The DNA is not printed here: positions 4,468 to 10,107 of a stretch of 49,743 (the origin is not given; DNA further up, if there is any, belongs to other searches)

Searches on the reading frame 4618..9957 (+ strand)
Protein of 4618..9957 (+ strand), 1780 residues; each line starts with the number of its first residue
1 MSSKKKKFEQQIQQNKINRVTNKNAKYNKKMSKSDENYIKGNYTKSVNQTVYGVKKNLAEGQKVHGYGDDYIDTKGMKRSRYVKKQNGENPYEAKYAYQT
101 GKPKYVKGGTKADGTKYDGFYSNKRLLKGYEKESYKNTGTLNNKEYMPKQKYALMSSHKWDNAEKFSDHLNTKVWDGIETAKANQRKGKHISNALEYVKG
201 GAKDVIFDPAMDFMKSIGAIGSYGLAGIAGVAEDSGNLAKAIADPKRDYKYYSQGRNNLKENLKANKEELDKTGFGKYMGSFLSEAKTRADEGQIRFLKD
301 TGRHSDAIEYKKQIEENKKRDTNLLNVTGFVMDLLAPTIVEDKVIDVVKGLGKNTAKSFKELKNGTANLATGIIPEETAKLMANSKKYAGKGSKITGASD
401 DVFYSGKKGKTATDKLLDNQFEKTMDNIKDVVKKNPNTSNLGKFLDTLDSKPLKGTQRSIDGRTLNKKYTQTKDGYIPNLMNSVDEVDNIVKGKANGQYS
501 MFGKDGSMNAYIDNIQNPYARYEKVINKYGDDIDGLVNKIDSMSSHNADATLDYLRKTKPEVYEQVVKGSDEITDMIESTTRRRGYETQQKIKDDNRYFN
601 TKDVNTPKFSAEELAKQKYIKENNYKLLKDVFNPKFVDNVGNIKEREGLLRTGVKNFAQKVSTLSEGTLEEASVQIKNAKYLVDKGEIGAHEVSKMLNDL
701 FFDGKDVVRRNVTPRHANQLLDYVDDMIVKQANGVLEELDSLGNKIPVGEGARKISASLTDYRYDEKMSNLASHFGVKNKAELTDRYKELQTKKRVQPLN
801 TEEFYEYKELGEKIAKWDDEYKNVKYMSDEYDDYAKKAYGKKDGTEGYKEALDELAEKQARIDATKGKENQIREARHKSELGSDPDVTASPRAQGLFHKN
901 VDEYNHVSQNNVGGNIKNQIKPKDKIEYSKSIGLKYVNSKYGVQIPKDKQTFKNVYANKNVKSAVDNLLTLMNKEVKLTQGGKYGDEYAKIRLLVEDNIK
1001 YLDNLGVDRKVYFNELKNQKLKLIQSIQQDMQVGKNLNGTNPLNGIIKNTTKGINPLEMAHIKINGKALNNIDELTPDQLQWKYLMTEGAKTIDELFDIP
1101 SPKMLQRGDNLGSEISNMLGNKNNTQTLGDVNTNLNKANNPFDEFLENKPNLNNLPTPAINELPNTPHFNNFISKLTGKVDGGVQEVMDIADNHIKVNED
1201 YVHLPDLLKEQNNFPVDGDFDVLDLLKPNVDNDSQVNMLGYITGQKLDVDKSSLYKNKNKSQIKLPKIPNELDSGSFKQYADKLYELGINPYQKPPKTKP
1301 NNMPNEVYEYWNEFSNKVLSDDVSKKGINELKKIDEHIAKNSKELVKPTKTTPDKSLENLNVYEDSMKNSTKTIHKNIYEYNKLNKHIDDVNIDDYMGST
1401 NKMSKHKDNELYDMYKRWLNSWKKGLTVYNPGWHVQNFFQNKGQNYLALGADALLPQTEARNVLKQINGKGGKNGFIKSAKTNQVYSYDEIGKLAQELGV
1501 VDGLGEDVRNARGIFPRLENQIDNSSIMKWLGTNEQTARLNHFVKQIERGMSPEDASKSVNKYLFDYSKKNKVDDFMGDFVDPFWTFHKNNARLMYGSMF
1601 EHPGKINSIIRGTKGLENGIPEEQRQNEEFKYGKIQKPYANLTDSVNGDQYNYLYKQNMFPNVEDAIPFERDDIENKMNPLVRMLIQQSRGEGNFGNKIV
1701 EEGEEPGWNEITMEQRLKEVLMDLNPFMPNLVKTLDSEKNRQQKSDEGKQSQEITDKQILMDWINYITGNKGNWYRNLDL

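Call 23: search_protein_families(library=pfam, proteins=[window:4618-9957:+], max_evalue=0.01)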
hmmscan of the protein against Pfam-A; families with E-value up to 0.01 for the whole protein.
window:4618-9957:+ (1780 aa): 0 families

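Call 35: search_protein_families(library=phrogs, proteins=[window:4618-9957:+], max_evalue=0.001)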
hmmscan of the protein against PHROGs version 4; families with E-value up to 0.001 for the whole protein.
window:4618-9957:+ (1780 aa): 0 families

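Call 45: search_solved_structures(query=window:4618-9957:+, max_evalue=1)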
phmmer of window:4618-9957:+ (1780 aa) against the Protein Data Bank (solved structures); distinct sequences matched with E-value up to 1: 0.
